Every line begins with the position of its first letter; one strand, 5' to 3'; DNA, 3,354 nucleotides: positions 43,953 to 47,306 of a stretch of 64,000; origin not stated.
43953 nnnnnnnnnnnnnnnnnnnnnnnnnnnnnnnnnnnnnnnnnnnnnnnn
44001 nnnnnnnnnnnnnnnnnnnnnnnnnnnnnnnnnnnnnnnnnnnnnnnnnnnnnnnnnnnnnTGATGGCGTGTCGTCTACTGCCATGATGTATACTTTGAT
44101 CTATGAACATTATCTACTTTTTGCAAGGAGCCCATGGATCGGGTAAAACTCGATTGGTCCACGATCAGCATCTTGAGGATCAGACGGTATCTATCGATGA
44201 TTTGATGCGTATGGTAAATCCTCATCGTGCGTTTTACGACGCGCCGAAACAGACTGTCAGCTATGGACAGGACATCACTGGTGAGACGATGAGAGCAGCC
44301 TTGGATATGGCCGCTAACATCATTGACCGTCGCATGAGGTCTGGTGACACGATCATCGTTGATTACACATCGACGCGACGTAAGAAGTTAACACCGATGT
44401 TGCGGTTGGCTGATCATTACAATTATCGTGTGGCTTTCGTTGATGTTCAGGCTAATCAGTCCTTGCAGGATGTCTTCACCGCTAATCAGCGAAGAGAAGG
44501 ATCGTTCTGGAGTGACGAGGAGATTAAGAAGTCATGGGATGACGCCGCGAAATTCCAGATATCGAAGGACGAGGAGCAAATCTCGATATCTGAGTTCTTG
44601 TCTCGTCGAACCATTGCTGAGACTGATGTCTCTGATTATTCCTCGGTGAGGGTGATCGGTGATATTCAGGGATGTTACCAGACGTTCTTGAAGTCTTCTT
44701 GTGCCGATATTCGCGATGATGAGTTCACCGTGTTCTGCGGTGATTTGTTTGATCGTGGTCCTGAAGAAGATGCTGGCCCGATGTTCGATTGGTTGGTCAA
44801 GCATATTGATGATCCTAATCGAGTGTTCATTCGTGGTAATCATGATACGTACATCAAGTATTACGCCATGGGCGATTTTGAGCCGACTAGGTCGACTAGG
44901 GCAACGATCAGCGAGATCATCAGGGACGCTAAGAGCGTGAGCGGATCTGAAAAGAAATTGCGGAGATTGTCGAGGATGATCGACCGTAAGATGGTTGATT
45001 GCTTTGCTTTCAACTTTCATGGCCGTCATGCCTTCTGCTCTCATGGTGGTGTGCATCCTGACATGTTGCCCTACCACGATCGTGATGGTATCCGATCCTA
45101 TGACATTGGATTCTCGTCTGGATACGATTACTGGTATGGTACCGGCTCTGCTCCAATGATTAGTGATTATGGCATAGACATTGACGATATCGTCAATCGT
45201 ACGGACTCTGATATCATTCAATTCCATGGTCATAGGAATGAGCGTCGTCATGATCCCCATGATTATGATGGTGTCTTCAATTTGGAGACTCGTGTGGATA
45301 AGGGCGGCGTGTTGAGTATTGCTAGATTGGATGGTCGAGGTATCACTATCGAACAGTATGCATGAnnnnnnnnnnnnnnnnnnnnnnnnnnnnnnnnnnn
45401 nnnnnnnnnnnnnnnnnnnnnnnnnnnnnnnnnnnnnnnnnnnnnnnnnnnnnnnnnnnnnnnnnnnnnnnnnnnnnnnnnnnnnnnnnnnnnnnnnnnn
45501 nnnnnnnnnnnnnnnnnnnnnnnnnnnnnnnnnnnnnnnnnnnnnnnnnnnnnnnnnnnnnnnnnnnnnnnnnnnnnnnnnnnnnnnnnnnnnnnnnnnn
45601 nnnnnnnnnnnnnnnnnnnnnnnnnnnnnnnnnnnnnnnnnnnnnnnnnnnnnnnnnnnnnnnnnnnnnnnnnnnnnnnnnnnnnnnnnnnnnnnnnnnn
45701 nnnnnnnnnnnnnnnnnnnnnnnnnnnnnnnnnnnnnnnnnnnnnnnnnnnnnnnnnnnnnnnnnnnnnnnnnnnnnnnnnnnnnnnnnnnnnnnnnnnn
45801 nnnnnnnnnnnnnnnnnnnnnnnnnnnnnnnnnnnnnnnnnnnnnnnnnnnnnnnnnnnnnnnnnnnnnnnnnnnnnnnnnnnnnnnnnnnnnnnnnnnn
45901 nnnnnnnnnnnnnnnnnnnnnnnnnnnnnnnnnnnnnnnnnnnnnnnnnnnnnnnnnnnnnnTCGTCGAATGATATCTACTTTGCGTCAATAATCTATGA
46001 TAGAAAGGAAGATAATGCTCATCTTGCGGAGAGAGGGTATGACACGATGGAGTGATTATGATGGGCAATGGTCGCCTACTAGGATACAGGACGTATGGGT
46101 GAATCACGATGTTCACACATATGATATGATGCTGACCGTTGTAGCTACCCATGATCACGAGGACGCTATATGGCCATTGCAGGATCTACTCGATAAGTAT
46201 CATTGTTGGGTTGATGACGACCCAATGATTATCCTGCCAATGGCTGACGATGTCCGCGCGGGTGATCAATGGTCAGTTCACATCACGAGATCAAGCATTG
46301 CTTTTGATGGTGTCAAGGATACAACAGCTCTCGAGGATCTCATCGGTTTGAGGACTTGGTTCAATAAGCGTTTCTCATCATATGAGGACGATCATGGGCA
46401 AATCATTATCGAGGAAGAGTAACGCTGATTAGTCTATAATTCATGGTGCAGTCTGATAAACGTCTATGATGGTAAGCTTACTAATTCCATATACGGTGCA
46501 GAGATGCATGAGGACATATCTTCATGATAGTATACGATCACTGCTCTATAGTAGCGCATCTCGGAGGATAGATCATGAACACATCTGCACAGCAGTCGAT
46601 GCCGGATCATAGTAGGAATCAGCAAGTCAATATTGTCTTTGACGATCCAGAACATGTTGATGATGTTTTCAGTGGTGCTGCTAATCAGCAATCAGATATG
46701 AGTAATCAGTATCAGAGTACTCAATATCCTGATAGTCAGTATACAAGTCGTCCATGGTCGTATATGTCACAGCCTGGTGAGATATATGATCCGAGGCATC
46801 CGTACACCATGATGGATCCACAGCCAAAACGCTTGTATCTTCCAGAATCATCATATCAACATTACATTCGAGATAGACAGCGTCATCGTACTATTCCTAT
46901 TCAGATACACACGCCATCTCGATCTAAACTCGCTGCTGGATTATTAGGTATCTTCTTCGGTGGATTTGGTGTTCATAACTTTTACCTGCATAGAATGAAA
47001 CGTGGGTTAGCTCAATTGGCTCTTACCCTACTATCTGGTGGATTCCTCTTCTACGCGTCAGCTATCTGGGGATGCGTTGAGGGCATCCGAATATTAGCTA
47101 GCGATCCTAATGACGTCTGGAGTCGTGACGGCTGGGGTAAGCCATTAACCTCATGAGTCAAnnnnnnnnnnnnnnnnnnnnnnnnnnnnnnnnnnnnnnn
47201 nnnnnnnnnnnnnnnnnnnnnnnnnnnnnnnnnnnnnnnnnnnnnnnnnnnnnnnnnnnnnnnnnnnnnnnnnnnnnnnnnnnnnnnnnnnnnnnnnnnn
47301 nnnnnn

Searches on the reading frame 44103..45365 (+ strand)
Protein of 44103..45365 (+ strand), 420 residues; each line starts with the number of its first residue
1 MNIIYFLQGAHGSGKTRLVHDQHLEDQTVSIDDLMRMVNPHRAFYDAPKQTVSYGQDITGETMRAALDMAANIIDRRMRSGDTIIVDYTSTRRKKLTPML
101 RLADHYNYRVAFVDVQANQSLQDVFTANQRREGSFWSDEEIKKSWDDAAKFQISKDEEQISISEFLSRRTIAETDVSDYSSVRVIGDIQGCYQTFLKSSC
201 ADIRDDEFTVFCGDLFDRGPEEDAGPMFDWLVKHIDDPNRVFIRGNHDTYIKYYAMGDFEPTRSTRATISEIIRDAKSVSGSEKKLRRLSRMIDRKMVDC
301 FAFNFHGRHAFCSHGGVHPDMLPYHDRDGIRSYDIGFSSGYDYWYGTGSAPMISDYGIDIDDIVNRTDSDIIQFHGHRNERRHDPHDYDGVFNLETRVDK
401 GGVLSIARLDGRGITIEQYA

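Call 5: search_protein_families(library=pfam, proteins=[window:44103-45365:+], max_evalue=0.01)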
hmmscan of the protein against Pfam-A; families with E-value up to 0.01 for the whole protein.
window:44103-45365:+ (420 aa): 4 families
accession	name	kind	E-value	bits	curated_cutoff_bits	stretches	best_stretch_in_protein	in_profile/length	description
PF13671.12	AAA_33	-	3.6e-12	47.2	27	1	6-122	3-111/143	AAA domain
PF00149.33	Metallophos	-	2.2e-11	45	21.5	1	182-386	3-164/191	Calcineurin-like phosphoesterase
PF06414.18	Zeta_toxin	-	0.0005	20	22.3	1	4-124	18-140/199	Zeta toxin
PF07931.18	CPT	-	0.0021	18.4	22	1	4-119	3-118/172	Chloramphenicol phosphotransferase-like protein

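Call 6: search_protein_families(library=phrogs, proteins=[window:44103-45365:+], max_evalue=0.001)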
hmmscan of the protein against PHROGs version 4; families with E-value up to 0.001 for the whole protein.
window:44103-45365:+ (420 aa): 8 families
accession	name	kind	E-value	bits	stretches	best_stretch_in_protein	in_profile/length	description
phrog_8238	-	DNA, RNA and nucleotide metabolism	2.3e-62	212.2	1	1-417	1-387/737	RNA ligase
phrog_2071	-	other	2.2e-12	48.4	1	2-197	16-178/282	ATPase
phrog_246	-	other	5.2e-12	46.5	1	60-250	51-243/417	NinI-like serine-threonine phosphatase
phrog_20114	-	other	1.9e-07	32.5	1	180-250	3-72/131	phosphoesterase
phrog_505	-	other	4.2e-06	27.4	1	2-157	2-149/295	polynucleotide kinase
phrog_1649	-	other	0.00011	22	1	166-257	22-113/308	metallo-phosphoesterase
phrog_6931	-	unknown function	0.00021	21.6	1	3-121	186-302/343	-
phrog_800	-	head and packaging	0.00034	20.3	1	4-165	34-190/511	terminase small subunit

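Call 28: search_solved_structures(query=window:44103-45365:+, max_evalue=1, show_alignments=3)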
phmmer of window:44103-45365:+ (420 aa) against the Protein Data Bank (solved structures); distinct sequences matched with E-value up to 1: 17.
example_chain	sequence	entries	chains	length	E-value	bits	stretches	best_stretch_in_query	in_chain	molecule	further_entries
1g5b_A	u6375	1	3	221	0.018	17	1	173-222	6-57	SERINE/THREONINE PROTEIN PHOSPHATASE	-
5vjv_A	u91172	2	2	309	0.089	14.7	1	206-250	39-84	Rhizobiales-like phosphatase 2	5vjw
4gp6_A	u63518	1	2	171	0.4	12.5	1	63-113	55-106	Metallophosphoesterase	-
4gp7_A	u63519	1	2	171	0.44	12.4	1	63-113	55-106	Metallophosphoesterase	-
4jst_A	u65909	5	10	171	0.44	12.4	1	63-113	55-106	Metallophosphoesterase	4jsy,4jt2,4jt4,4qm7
6tqx_A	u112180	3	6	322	0.45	12.4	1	132-234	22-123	Ribonucleoside-diphosphate reductase subunit beta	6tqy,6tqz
6tz8_A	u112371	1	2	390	0.47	12.3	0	180-249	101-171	Serine/threonine-protein phosphatase 2B catalytic subunit A1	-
4bmo_A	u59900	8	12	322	0.48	12.3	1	132-234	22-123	RIBONUCLEOSIDE-DIPHOSPHATE REDUCTASE SUBUNIT BETA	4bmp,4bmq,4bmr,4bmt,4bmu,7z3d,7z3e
4mde_A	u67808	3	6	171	0.52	12.2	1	63-113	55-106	Metallophosphoesterase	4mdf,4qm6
6tz7_A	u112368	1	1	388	0.53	12.1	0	181-249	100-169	Serine/threonine-protein phosphatase 2B catalytic subunit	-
6qo5_A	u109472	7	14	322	0.61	11.9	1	132-234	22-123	Ribonucleoside-diphosphate reductase subunit beta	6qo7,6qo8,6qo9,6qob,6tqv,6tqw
6uuq_A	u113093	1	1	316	0.71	11.7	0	180-249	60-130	Serine/threonine-protein phosphatase 2B catalytic subunit alpha isoform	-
2jog_A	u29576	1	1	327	0.78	11.6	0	180-249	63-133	Calmodulin-dependent calcineurin A subunit alpha isoform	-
5jpe_A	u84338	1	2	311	0.8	11.5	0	181-250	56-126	Serine/threonine-protein phosphatase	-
5jpf_A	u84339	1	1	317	0.84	11.5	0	181-250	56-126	Serine/threonine-protein phosphatase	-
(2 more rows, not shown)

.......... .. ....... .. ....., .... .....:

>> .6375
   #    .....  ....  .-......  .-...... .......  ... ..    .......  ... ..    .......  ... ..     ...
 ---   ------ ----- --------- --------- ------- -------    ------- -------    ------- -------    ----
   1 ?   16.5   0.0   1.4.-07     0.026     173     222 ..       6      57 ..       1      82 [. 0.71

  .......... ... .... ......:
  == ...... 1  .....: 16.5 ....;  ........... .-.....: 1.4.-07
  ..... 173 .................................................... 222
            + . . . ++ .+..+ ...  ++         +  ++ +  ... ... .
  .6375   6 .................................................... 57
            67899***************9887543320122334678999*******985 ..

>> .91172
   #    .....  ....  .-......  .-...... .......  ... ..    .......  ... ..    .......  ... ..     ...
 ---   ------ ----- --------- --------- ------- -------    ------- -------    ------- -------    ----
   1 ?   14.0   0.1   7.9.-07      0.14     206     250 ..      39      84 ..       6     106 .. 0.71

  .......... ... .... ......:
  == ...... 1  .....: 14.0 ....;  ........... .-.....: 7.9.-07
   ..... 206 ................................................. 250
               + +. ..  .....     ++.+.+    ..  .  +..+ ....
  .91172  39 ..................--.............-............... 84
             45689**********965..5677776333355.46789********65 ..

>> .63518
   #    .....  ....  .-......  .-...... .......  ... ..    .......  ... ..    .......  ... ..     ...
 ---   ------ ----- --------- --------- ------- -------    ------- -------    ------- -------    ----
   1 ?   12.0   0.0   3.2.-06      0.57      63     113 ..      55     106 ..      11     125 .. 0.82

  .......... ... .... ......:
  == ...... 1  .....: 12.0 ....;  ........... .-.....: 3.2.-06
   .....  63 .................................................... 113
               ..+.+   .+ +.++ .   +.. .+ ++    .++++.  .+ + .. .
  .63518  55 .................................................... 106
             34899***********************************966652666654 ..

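Call 29: find_homologous_proteins(query=window:44103-45365:+, max_evalue=0.00001)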
Query window:44103-45365:+ (420 aa): 17 proteins with E <= 0.00001 among 2702 candidates.
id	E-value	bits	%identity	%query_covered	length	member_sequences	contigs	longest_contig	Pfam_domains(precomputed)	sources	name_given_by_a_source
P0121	4.9e-287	969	100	100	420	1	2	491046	PF00149.34,PF13671.13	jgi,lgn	jgi:predicted kinase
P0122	1.2e-158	546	56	100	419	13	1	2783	PF13671.13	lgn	-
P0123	3.3e-158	545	57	99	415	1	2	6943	PF00149.34,PF13671.13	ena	-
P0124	2.8e-126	440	49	99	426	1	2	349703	PF00149.34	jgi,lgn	jgi:predicted kinase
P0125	4.6e-98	347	40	99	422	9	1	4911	PF06414.19,PF00149.34,PF13671.13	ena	-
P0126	6.7e-98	346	40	100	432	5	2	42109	PF06414.19,PF00149.34,PF13671.13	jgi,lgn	jgi:predicted kinase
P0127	6.6e-90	320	41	99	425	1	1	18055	PF00149.34,PF13671.13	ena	-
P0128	4.2e-88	314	38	100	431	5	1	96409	PF06414.19,PF00149.34,PF13671.13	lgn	-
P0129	1.5e-79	286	37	100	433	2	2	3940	PF06414.19,PF00149.34,PF13671.13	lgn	-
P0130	2.3e-75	272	34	100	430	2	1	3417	PF00149.34,PF13671.13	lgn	-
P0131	3.9e-70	255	36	98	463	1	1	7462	PF06414.19,PF00149.34,PF13671.13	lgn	-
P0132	9.0e-69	250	34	99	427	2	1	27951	PF06414.19,PF00149.34,PF13671.13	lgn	-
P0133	3.2e-68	248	34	100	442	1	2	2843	PF00149.34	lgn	-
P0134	2.6e-34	137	28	99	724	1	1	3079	PF06414.19,PF00149.34,PF13671.13,PF09511.16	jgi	jgi:predicted kinase/UDP-2,3-diacylglucosamine pyrophosphatase LpxH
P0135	5.9e-28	116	26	100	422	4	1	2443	PF00149.34,PF13671.13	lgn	-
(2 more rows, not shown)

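Call 30: find_encoding_contigs(protein=P0121, flank=10000, max_places=4)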
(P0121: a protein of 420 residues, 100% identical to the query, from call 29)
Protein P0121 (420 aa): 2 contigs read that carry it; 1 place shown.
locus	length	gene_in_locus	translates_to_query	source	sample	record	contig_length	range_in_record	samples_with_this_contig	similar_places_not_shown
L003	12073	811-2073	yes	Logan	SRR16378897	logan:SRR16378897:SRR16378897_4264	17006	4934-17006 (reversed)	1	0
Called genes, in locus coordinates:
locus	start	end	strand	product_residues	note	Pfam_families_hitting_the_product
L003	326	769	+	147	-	-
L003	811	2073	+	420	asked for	PF13671:AAA_33, PF00149:Metallophos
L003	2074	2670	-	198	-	-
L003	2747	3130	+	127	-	-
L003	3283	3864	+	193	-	PF05154:TM2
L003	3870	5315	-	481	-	-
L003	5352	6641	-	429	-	-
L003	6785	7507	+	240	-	-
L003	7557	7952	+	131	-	-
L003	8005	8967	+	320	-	-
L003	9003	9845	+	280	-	PF05257:CHAP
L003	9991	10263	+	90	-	-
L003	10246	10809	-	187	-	PF11539:DUF3228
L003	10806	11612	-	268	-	-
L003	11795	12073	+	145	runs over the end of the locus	-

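Call 33: search_protein_families(library=ncbifam, proteins=[window:44103-45365:+], max_evalue=0.01)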
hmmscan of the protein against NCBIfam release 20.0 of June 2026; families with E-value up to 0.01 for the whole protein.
window:44103-45365:+ (420 aa): 4 families
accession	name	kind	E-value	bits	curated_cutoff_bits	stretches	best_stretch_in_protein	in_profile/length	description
TIGR04075.1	bacter_Pnkp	equivalog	2.5e-07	29.3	750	1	7-254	13-268/851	polynucleotide kinase-phosphatase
NF001204.0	PRK00166.1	equivalog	4.6e-06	26.1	176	1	183-275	4-92/276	symmetrical bis(5'-nucleosyl)-tetraphosphatase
NF008516.0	PRK11439.1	equivalog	0.0038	17.2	326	1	175-222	12-61/218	protein-serine/threonine phosphatase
NF010148.0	PRK13625.1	equivalog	0.0056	16.2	340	0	183-257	4-86/245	bis(5'-nucleosyl)-tetraphosphatase PrpE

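Call 59: predict_structure(alignment_id=A2)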
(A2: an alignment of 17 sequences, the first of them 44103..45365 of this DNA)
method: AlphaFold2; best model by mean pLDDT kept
length: 420 residues; sequences in the alignment: 17
mean_pLDDT: 88.0   pTM: 0.85
mean pLDDT of the five models: 88.0, 87.0, 87.0, 86.2, 85.3
residues with pLDDT >= 90: 215; 70-90: 181; 50-70: 24; < 50: 0
segments of 3 or more residues with pLDDT < 50: none
pLDDT, mean of each block of 10 residues (from residue 1): 90 88 93 81 76 75 89 93 90 87 92 91 86 75 89 91 94 95 92 86 89 88 90 95 91 83 90 95 95 94 96 92 90 93 85 71 88 82 80 81 89 90
secondary structure, 60 per line:
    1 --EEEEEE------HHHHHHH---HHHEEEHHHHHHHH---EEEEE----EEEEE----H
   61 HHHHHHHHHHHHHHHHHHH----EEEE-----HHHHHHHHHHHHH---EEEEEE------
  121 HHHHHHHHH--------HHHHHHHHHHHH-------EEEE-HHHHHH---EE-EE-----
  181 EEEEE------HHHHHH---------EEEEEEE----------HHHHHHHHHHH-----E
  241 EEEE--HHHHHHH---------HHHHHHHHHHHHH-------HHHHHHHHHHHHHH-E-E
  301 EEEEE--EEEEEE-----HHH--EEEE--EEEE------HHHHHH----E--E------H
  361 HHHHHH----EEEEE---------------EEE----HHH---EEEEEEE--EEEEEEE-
elements in order: E3-8 H15-21 E28-30 H31-38 E42-46 E51-55 H60-79 E84-87 H93-105 E109-114 H121-129 H138-149 E157-160 H162-167 E181-185 H192-197 E207-213 H224-234 E240-244 H247-253 H263-275 H283-296 E300-305 E308-313 E324-327 E330-333 H340-345 H360-366 E371-375 E391-393 E404-410 E413-419

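Call 62: fold_search(model_id=the predicted structure, library=pdb)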
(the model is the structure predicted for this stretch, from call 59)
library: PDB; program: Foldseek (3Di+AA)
matches with E <= 10: 1353; with E <= 0.001: 236
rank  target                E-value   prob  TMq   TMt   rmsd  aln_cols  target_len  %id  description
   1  4jt2_B                1.5e-08  1.00  0.32  0.76   2.3       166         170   17  Structure of Clostridium thermocellum polynucleotide kinase bound to CTP (released 2013-08-28)
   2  4gp6_B                4.1e-08  1.00  0.32  0.75   3.6       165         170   18  Polynucleotide kinase (released 2012-11-14)
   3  4mde_A                5.5e-08  1.00  0.31  0.72   4.0       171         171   16  Structure of bacterial polynucleotide kinase product complex bound to GDP and DNA (released 2013-11-06)
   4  4jst_A                5.8e-08  1.00  0.32  0.75   3.4       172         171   16  Structure of Clostridium thermocellum polynucleotide kinase bound to UTP (released 2013-08-28)
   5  1g5b_B                8.7e-08  1.00  0.35  0.62   6.6       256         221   16  BACTERIOPHAGE LAMBDA SER/THR PROTEIN PHOSPHATASE (released 2001-03-07)
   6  4gp6_A                1.2e-07  1.00  0.29  0.69   3.5       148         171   19  Polynucleotide kinase (released 2012-11-14)
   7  4gp7_A                1.2e-07  1.00  0.29  0.69   3.4       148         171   18  Polynucleotide kinase (released 2012-11-14)
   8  1g5b_A                2.9e-07  1.00  0.36  0.64   6.4       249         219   16  BACTERIOPHAGE LAMBDA SER/THR PROTEIN PHOSPHATASE (released 2001-03-07)
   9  4j6o_B                7.0e-07  1.00  0.38  0.58   5.9       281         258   16  Crystal Structure of the Phosphatase Domain of C. thermocellum (Bacterial) PnkP (released 2013-04-10)
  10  2qjc                  1.7e-06  1.00  0.33  0.57   8.8       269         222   14  Crystal structure of a putative diadenosine tetraphosphatase (released 2007-07-24)
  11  7zr6_P                2.5e-06  1.00  0.37  0.35  21.1       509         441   13  CryoEM structure of HSP90-CDC37-BRAF(V600E)-PP5(open) complex (released 2022-12-28)
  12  1bif                  3.8e-06  1.00  0.28  0.28  15.7       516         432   10  6-PHOSPHOFRUCTO-2-KINASE/FRUCTOSE-2,6-BISPHOSPHATASE BIFUNCTIONAL ENZYME COMPLEXED WITH ATP-G-S AND PHOSPHATE (released 1997-11-12)
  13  5ui1_B                4.0e-06  1.00  0.38  0.48   5.9       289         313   16  Crystal Structure of Human Protein Phosphatase 5C (PP5C) in complex with a triazole inhibitor (released 2018-01-17)
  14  1s95_A                4.0e-06  1.00  0.36  0.44   6.2       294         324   16  Structure of serine/threonine protein phosphatase 5 (released 2004-08-24)
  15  4ja7                  4.0e-06  1.00  0.35  0.32  18.1       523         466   11  Rat PP5 co-crystallized with P5SA-2 (released 2014-02-19)
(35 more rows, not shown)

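Call 73: find_encoding_contigs(protein=P0128, flank=10000, max_places=2)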
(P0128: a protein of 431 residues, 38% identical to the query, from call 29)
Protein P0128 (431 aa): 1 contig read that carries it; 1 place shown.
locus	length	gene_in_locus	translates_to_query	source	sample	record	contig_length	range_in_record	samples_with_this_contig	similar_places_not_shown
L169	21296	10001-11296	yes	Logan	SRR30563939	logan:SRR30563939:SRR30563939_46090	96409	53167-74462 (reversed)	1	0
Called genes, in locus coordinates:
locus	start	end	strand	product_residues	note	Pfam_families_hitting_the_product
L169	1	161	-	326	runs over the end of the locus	-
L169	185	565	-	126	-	-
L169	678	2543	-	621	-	PF13203:DUF2201_N, PF09967:DUF2201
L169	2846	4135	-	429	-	PF00004:AAA (weak), PF07728:AAA_5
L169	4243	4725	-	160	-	-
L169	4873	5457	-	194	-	PF07884:VKOR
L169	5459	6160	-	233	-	-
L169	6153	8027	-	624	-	PF13191:AAA_16 (weak), PF20720:nSTAND3 (weak), PF00004:AAA, PF07728:AAA_5 (faint), PF17862:AAA_lid_3, PF01434:Peptidase_M41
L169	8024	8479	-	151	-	-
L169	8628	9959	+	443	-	PF09511:RNA_lig_T4_1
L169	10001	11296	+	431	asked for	PF06414:Zeta_toxin (weak), PF13671:AAA_33, PF00149:Metallophos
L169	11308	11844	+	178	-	-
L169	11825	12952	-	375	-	-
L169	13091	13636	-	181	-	-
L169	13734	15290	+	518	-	PF02463:SMC_N, PF13476:AAA_23, PF13304:AAA_21 (faint)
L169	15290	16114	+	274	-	PF00149:Metallophos (weak)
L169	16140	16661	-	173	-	-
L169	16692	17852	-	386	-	-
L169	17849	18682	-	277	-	PF01936:NYN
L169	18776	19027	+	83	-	-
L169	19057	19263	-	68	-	-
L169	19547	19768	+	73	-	-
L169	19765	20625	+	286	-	PF05013:FGase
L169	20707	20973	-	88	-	-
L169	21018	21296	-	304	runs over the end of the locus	-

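Call 74: find_encoding_contigs(protein=P0126, flank=10000, max_places=2)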
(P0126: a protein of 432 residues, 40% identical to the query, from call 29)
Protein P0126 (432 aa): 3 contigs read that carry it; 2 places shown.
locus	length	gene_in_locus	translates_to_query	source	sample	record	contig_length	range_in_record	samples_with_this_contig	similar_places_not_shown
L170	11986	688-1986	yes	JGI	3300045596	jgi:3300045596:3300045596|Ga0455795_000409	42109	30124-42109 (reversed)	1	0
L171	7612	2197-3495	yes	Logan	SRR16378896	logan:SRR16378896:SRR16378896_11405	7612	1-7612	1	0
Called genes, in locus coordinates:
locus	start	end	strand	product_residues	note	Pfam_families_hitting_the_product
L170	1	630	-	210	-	?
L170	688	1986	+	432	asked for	PF06414:Zeta_toxin, PF13671:AAA_33, PF00149:Metallophos (weak)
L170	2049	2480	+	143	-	-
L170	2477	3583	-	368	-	-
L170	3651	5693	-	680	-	PF01653:DNA_ligase_aden, PF14520:HHH_5 (faint), PF03120:OB_DNA_ligase, PF12826:HHH_2 (faint), PF00533:BRCT (weak)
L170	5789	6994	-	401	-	-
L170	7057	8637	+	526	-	PF02463:SMC_N, PF13175:AAA_15 (weak), PF13476:AAA_23, PF13555:AAA_29 (weak), PF13304:AAA_21 (faint)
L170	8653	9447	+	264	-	PF00149:Metallophos (weak)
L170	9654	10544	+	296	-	-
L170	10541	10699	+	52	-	-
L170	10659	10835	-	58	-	-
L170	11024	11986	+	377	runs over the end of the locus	-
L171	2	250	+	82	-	?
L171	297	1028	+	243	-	-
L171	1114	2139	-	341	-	PF07669:Eco57I (weak)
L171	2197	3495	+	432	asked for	PF06414:Zeta_toxin, PF13671:AAA_33, PF00149:Metallophos (weak)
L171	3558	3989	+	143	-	-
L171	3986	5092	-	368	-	-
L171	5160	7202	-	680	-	PF01653:DNA_ligase_aden, PF14520:HHH_5 (faint), PF03120:OB_DNA_ligase, PF12826:HHH_2 (faint), PF00533:BRCT (weak)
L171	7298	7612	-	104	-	?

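Call 75: find_encoding_contigs(protein=P0124, flank=10000, max_places=2)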
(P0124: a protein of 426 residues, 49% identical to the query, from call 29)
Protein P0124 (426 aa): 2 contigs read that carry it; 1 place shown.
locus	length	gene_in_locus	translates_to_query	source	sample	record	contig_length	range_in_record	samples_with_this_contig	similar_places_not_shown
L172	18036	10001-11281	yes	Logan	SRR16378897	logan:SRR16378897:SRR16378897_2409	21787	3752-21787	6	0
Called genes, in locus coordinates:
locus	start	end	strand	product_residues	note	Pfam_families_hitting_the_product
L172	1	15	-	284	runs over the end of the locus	-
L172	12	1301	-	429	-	-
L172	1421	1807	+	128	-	-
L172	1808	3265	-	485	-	-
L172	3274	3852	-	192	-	-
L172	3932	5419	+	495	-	-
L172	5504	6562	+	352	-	PF20720:nSTAND3, PF00004:AAA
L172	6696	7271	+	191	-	-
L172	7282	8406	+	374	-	-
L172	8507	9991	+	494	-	PF13155:Toprim_2, PF13662:Toprim_4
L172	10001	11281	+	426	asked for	PF00149:Metallophos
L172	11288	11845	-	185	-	-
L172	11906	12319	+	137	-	-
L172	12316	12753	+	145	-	PF15891:Nuc_deoxyri_tr2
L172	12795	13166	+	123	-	PF05154:TM2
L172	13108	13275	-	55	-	-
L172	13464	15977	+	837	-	-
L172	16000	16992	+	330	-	-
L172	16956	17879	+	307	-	PF05257:CHAP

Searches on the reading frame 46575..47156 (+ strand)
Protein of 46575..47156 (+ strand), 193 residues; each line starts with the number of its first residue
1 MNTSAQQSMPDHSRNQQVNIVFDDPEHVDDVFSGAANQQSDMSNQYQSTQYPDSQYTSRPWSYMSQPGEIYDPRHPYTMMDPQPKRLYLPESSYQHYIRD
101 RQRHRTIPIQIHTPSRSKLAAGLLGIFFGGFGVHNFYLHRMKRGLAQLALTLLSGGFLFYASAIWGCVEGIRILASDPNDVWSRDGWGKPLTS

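Call 22: search_protein_families(library=pfam, proteins=[window:46575-47156:+], max_evalue=0.001)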
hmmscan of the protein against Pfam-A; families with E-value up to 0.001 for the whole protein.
window:46575-47156:+ (193 aa): 1 family
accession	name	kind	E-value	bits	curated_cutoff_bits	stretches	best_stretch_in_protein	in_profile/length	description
PF05154.21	TM2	-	3.7e-12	46.7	27.9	1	115-159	2-44/51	TM2 domain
